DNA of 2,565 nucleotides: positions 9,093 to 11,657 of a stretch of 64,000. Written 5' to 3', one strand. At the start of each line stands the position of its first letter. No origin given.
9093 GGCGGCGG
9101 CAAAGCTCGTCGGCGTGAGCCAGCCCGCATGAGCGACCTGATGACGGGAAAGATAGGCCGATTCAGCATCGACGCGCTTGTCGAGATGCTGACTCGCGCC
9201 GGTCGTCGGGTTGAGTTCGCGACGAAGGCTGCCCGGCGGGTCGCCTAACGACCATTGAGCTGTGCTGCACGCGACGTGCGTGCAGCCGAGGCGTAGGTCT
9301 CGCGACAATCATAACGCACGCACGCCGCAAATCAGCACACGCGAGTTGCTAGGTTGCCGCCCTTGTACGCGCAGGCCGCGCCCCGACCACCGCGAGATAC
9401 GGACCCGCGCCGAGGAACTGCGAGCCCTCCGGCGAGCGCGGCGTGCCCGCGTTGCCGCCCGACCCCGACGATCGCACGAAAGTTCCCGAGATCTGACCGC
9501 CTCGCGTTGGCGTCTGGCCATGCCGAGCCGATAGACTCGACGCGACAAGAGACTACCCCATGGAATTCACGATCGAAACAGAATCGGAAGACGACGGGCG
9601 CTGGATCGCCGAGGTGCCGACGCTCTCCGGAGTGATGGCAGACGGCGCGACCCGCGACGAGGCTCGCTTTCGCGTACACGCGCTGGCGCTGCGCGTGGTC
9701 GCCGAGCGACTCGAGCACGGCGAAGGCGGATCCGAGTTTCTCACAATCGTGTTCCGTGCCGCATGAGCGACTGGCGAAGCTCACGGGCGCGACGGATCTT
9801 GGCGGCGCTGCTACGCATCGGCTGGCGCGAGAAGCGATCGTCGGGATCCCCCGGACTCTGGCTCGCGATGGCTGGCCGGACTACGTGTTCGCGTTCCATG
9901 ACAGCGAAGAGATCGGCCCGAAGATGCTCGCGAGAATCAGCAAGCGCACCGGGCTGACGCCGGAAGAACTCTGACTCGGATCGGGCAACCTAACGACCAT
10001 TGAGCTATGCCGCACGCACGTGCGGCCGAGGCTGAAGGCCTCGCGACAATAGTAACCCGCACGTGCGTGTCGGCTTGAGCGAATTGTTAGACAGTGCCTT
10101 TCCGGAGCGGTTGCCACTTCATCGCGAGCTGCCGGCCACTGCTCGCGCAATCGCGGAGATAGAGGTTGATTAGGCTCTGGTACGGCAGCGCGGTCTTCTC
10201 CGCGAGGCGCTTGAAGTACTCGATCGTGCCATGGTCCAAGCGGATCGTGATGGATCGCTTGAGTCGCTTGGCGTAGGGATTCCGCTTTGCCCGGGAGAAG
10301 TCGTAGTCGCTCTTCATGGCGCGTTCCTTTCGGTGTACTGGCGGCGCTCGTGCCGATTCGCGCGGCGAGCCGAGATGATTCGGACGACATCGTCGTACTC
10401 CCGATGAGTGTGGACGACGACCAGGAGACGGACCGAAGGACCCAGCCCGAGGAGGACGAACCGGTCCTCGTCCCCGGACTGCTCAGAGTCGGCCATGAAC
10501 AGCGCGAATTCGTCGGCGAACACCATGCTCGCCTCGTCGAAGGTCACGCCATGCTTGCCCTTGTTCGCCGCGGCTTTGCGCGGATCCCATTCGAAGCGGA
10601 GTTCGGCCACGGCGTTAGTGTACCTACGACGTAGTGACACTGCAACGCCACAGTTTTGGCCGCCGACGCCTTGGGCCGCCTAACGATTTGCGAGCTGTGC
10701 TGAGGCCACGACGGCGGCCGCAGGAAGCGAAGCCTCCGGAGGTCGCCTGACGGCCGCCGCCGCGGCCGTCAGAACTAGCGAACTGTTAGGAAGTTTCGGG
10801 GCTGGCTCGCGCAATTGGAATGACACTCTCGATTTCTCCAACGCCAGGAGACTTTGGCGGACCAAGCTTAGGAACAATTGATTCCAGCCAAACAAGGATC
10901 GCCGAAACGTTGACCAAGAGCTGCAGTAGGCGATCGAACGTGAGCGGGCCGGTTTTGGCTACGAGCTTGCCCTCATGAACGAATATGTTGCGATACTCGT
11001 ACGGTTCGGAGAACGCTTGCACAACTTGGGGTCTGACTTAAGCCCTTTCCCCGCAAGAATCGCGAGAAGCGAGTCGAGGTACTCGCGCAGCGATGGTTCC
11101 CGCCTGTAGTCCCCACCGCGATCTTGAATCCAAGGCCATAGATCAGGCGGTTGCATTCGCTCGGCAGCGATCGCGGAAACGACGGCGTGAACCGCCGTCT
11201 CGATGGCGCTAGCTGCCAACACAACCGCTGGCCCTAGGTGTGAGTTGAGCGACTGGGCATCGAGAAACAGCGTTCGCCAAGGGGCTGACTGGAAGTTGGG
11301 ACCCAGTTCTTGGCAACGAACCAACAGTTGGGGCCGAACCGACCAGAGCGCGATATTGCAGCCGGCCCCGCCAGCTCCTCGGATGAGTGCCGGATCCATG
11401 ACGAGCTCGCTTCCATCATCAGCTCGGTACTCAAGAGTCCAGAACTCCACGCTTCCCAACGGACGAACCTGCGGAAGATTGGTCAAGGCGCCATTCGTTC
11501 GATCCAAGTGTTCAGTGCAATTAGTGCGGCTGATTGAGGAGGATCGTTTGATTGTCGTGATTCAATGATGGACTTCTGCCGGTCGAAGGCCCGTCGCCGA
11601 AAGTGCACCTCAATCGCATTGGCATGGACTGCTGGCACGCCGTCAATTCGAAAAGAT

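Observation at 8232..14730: Sedentary chromosomal integron whose integrase is transcribed toward its own cassette array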

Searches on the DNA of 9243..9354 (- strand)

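Call 19: build_rna_model(alignment_id=A3)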
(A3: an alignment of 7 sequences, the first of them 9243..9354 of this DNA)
Model R1 built from alignment A3 (7 sequences, 117 columns); structure: RNAalifold consensus.
model positions 110; base pairs 28; branch points 1; effective number of sequences 1.88; information 0.59 bits per position. Calibrated on 0.2 Mb of random sequence (short: E-values are rough).
structure used (alignment columns):
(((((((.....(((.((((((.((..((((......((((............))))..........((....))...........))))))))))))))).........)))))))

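Call 20: search_with_rna_model(model_id=R1, sources=[window, L001], max_evalue=10, filters=off)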
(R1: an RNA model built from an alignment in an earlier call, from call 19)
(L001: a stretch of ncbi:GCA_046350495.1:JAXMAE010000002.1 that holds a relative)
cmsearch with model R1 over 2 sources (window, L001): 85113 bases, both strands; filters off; matches with E-value up to 10: 98.
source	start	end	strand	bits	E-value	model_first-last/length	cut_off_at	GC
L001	15730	15839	+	106.7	5.6e-26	1-110/110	no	0.73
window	9988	10092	-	103.4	4.4e-25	1-110/110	no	0.59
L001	16661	16770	+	101.6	1.3e-24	1-110/110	no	0.7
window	9243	9354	-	100.1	3.2e-24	1-110/110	no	0.61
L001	17446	17551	+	95.4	5.7e-23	1-110/110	no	0.69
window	11880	11980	-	91.2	7.8e-22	1-110/110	no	0.63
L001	19523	19628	+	89.1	2.7e-21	1-110/110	no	0.7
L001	20649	20754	+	86.9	1.1e-20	1-110/110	no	0.69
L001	14349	14458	+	86.7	1.2e-20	1-110/110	no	0.73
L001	13699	13802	+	86.4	1.5e-20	1-110/110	no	0.68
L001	14756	14860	+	84.2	5.8e-20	1-110/110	no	0.69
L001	19113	19225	+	79.6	9.9e-19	1-110/110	no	0.7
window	10678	10791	-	75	1.6e-17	1-110/110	no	0.68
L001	15162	15261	+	73.2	4.9e-17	1-110/110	no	0.69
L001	17854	17953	+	72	1e-16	1-110/110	no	0.7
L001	18256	18355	+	62.8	3e-14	1-110/110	no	0.69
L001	20253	20351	+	50.8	4.7e-11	1-110/110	no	0.62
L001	13298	13401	+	23.9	0.00075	1-110/110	no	0.6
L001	16661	16770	-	17.7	0.032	1-110/110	no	0.7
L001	19523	19628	-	16.5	0.071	1-110/110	no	0.7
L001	17446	17551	-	15.9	0.1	1-110/110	no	0.69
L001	17284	17383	-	15.9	0.1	1-110/110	no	0.68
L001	15730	15839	-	15.4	0.14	1-110/110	no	0.73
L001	5865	5964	+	14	0.32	1-110/110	no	0.75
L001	4752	4832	+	13.9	0.35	1-110/110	no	0.69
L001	2490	2607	+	13.2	0.52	1-110/110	no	0.67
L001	863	974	-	13.2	0.52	1-110/110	no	0.65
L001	20649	20754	-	13.1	0.58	1-110/110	no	0.69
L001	15201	15299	-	12.4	0.84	1-110/110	no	0.68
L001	2650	2748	-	11.7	1.3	1-110/110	no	0.7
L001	14349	14458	-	11.6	1.4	1-110/110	no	0.73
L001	7933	8023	-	11.4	1.6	1-110/110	no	0.69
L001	12764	12837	+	11.4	1.6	1-110/110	no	0.64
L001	4029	4095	-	10.9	2.2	1-110/110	no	0.75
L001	7729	7831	-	10.7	2.5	1-110/110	no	0.68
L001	18306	18375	-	10.7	2.5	19-89/110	no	0.71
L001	11267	11340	+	10.5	2.7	1-110/110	no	0.73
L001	17854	17953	-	10.3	3.2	1-110/110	no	0.7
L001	18655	18758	-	10.2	3.4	1-110/110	no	0.69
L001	1874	1919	+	10.1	3.6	1-110/110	no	0.63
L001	5962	6017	-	10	3.8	1-110/110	no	0.79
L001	20515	20602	-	9.8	4.1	1-110/110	no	0.75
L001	12056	12083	-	9.6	4.9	1-110/110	no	0.75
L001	14756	14860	-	9.5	5.1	1-110/110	no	0.69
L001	3231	3274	+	9.5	5.1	1-110/110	no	0.73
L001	13699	13802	-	9.3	5.7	1-110/110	no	0.68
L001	9769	9863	-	9.1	6.5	1-110/110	no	0.71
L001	1874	1919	-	8.8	7.7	1-110/110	no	0.63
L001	6048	6138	+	8.8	7.7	1-110/110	no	0.7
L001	15028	15118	-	8.8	7.8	21-87/110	no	0.74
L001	12209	12316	-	8.7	8.2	1-110/110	no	0.63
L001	3169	3233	-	8.7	8.4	1-110/110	no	0.77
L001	13530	13657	-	8.7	8.5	1-110/110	no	0.73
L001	15995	16081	+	8.5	9.6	1-110/110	no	0.62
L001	4550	4636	+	8.5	9.7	1-110/110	no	0.67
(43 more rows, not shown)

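Call 37: search_with_rna_model(model_id=R1, sources=[L006, L007, L008, L009, L010, L011, L012, L013, L014, L015, L016, L017, L018, L019, L020, L021, L022, L023, L024, L025, L026, L027, L028, L029, L030, L031, L032, L033, L034, L035, L036, L037, L038, L039, L040, L041, L042, L043, L044, L045, L046, L047, L048, L049, L050, L051, L052, L053, L054, L055, L056, L057, L058, L059, L060, L061, L062, L063, L064, L065, L066, L067, L068, L069, L070, L071, L072, L073, L074, L075, L076, L077, L078, L079, L080, L081, L082, L083, L084, L085], max_evalue=0.01)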
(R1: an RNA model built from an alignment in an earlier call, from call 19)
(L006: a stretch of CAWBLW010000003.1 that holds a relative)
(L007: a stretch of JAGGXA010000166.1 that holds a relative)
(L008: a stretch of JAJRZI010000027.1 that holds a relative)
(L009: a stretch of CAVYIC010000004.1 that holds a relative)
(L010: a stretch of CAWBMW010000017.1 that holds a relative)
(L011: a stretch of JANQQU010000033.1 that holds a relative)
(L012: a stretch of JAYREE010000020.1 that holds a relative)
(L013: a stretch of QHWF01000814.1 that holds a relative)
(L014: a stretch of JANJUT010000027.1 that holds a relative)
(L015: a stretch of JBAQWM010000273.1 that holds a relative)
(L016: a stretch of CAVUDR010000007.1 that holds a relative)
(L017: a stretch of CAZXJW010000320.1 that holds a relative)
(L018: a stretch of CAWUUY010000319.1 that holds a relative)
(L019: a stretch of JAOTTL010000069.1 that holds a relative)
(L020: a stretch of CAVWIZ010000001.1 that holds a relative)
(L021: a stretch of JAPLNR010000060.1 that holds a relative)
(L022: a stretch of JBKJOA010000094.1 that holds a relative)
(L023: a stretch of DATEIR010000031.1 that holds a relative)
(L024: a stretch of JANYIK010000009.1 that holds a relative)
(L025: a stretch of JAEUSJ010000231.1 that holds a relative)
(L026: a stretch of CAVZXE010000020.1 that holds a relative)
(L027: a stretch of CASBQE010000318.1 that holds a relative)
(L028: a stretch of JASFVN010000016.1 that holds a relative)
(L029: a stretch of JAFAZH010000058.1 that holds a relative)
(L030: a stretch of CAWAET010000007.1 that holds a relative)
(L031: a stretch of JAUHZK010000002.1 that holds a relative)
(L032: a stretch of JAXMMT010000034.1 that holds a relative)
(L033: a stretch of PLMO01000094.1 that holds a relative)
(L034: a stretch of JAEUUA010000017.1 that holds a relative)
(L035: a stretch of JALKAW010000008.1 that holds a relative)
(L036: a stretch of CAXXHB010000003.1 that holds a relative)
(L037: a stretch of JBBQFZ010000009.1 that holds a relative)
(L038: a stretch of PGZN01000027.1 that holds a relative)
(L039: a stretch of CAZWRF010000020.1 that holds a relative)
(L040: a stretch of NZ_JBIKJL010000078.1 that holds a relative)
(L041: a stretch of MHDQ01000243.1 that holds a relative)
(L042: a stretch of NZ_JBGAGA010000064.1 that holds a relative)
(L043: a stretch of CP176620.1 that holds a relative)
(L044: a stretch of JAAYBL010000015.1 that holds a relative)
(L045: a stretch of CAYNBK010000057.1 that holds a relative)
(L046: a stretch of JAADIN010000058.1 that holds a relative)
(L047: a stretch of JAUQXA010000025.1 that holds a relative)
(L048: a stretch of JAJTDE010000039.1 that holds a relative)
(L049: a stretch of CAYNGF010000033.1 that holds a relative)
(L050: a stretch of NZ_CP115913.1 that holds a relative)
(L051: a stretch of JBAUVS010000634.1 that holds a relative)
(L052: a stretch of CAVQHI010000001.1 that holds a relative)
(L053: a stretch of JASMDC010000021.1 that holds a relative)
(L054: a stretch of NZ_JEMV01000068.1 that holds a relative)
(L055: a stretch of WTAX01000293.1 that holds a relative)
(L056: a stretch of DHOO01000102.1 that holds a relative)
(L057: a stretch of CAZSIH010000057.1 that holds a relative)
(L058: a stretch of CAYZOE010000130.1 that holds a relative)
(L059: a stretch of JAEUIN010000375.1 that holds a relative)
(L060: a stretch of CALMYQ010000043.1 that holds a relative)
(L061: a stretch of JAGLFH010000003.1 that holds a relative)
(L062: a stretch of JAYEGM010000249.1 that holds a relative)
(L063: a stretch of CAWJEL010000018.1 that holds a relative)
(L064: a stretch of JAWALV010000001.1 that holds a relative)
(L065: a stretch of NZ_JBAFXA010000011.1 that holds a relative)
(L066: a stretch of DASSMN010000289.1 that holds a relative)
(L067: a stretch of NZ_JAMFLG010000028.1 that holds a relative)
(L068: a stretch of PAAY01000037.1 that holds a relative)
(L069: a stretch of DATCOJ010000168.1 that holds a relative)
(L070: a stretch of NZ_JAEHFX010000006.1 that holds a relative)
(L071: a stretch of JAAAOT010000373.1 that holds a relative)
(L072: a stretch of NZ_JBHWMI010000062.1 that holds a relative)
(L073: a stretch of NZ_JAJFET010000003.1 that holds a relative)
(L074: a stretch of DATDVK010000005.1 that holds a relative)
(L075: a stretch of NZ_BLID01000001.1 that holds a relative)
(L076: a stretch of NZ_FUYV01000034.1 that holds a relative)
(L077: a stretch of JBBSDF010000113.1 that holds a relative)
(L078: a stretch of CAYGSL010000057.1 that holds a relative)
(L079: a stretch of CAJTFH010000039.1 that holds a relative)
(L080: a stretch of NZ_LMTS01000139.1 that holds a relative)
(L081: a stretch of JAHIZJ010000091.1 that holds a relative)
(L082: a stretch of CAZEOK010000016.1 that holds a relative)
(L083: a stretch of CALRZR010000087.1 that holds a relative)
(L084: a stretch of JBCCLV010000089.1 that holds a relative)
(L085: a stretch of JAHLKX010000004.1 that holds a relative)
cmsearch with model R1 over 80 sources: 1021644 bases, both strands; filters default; matches with E-value up to 0.01: 36.
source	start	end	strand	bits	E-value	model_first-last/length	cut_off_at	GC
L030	13799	13865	+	43.7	4.5e-08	1-110/110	no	0.7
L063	6010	6069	-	43.1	6.6e-08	1-110/110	no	0.58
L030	11908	12040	+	41.3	2e-07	1-110/110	no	0.57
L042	118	246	-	40.6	3e-07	1-110/110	no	0.7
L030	14678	14744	+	40.1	4.2e-07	1-110/110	no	0.69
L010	4539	4626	-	39.9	4.6e-07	1-110/110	no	0.61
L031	3068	3166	-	39.4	6.5e-07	1-110/110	no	0.58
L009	6224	6316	-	39.3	6.7e-07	1-110/110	no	0.61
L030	12453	12587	+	37.4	2.1e-06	1-110/110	no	0.59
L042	7651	7776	-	36.6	3.5e-06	1-110/110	no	0.69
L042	6454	6579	-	35.9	5.4e-06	1-110/110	no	0.69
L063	2733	2822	-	35.3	7.7e-06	1-110/110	no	0.71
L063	6695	6789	-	35.3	8e-06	1-110/110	no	0.65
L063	74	199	-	35.2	8.6e-06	1-110/110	no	0.73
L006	15001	15098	+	35.1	8.8e-06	1-110/110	no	0.73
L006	20662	20759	+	35.1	8.8e-06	1-110/110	no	0.73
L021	14132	14219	+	34.6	1.2e-05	1-110/110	no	0.62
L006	15571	15671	+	34.5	1.3e-05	1-110/110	no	0.75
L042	626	751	-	34.5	1.3e-05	1-110/110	no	0.71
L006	14497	14594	+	33.8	2e-05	1-110/110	no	0.74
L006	20159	20256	+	33.8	2e-05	1-110/110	no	0.74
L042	4681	4806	-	33.3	2.7e-05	1-110/110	no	0.71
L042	7036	7161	-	32.8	3.8e-05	1-110/110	no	0.66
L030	16697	16739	+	32.2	5.4e-05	1-110/110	no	0.65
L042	2443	2568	-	31.9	6.4e-05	1-110/110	no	0.72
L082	1389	1480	-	31.5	8e-05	1-110/110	no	0.61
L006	11817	11917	+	31.5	8.2e-05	1-110/110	no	0.73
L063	9480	9606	-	30.6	0.00014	1-110/110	no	0.76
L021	11514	11602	+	30.2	0.00018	1-110/110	no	0.65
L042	4000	4128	-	29.4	0.00029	1-110/110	no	0.68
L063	5172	5267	-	28.4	0.00054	1-110/110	no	0.64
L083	7166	7258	-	27.8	0.00079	1-110/110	no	0.63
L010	6306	6407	-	27.8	0.00082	1-110/110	no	0.67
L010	7947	8000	-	27.7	0.00087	1-110/110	no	0.65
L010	2524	2583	-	24.3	0.0067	1-110/110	no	0.68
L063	4259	4353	-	24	0.0081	1-110/110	no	0.61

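Call 51: search_with_rna_model(model_id=R1, sources=[window, L001], max_evalue=1e-8, make_alignment=true)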
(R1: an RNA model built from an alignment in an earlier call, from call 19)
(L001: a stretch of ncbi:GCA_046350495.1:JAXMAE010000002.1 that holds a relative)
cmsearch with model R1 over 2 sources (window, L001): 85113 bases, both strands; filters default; matches with E-value up to 1e-8: 17.
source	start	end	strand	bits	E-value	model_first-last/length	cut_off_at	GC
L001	15730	15839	+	106.7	5.6e-26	1-110/110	no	0.73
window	9988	10092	-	103.4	4.3e-25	1-110/110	no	0.59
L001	16661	16770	+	101.6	1.2e-24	1-110/110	no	0.7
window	9243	9354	-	100.1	3.2e-24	1-110/110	no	0.61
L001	17446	17551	+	95.5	5.6e-23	1-110/110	no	0.69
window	11880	11980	-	91.2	7.7e-22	1-110/110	no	0.63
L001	19523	19628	+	89.2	2.7e-21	1-110/110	no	0.7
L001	20649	20754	+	86.9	1.1e-20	1-110/110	no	0.69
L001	14349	14458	+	86.7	1.2e-20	1-110/110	no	0.73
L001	13699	13802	+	86.4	1.5e-20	1-110/110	no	0.68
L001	14756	14860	+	84.2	5.8e-20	1-110/110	no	0.69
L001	19113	19225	+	79.6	9.9e-19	1-110/110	no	0.7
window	10678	10791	-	75.1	1.6e-17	1-110/110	no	0.68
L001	15162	15261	+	73.2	4.9e-17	1-110/110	no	0.69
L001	17854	17953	+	72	1e-16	1-110/110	no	0.7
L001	18256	18355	+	62.8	3e-14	1-110/110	no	0.69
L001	20253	20351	+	50.8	4.7e-11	1-110/110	no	0.62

Alignment A5: 17 matches aligned to the model, 119 columns, each read 5' to 3' on its own strand. Consensus structure (alignment columns), stored with it:
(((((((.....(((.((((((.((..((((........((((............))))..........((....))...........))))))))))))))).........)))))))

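Call 62: search_with_rna_model(model_id=R1, source=L005, filters=off, max_evalue=1, show_alignments=1)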
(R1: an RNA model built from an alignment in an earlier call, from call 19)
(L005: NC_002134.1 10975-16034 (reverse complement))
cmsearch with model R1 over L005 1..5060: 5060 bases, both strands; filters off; matches with E-value up to 1: 5.
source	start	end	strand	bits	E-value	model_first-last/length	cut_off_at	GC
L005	2501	2560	+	44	1.9e-10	1-110/110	no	0.55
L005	2501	2560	-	13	0.034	1-110/110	no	0.55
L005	1795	1812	+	8.6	0.54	1-110/110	no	0.56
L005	1795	1812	-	8.5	0.55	1-110/110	no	0.56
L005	2351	2396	-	8.3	0.66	1-110/110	no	0.61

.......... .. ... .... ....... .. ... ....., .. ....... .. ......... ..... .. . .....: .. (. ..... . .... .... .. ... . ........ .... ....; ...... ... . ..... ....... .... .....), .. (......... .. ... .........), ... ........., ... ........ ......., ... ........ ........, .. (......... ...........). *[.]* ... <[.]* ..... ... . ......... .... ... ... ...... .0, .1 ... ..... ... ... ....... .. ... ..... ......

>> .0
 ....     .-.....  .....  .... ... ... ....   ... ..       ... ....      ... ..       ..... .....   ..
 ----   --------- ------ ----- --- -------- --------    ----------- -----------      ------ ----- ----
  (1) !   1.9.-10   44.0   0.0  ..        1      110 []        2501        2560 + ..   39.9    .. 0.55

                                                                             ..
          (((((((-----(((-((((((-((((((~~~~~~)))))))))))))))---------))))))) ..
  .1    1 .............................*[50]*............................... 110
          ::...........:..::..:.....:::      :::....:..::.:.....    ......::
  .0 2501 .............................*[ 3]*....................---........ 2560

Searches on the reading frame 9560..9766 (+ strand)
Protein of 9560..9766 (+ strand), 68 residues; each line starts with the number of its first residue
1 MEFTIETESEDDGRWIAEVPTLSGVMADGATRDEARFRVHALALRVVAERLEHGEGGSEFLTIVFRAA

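Call 25: search_protein_families(library=pfam, proteins=[window:9560-9766:+], max_evalue=0.01)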
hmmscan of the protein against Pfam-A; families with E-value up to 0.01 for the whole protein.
window:9560-9766:+ (68 aa): 1 family
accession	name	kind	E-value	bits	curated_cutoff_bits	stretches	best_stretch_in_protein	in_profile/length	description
PF21748.3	UPF0150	-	8.9e-05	22.8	27.3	1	10-37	16-43/64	UPF0150-like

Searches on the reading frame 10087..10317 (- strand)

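Call 25: search_protein_families(library=pfam, proteins=[window:10087-10317:-], max_evalue=0.01)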
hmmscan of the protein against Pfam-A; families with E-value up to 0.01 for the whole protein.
window:10087-10317:- (76 aa): 2 families
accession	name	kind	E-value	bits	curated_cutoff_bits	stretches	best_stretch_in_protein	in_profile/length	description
PF14384.12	BrnA_antitoxin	-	6.9e-08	33.2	26.1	1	11-56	24-66/68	BrnA antitoxin of type II toxin-antitoxin system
PF12441.14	CopG_antitoxin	-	3.4e-07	31.4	28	1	3-56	22-78/79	CopG antitoxin of type II toxin-antitoxin system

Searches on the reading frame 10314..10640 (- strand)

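Call 25: search_protein_families(library=pfam, proteins=[window:10314-10640:-], max_evalue=0.01)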
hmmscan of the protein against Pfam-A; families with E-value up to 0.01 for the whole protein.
window:10314-10640:- (108 aa): 1 family
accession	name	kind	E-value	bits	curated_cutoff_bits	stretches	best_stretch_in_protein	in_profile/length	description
PF04365.19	BrnT_toxin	-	1.2e-25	90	34.5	1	18-98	1-77/77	Ribonuclease toxin, BrnT, of type II toxin-antitoxin system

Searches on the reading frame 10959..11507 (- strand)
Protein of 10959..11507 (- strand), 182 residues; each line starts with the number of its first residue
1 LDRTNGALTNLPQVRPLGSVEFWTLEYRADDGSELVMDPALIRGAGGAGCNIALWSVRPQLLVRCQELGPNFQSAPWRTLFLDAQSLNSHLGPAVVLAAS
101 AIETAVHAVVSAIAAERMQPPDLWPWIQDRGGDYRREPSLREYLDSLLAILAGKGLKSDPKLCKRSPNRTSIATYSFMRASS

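Call 25: search_protein_families(library=pfam, proteins=[window:10959-11507:-], max_evalue=0.01)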
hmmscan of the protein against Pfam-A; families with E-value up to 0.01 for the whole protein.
window:10959-11507:- (182 aa): 0 families

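Call 50: search_protein_families(library=ncbifam, proteins=[window:10959-11507:-], max_evalue=0.001)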
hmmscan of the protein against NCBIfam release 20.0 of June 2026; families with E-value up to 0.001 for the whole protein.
window:10959-11507:- (182 aa): 0 families
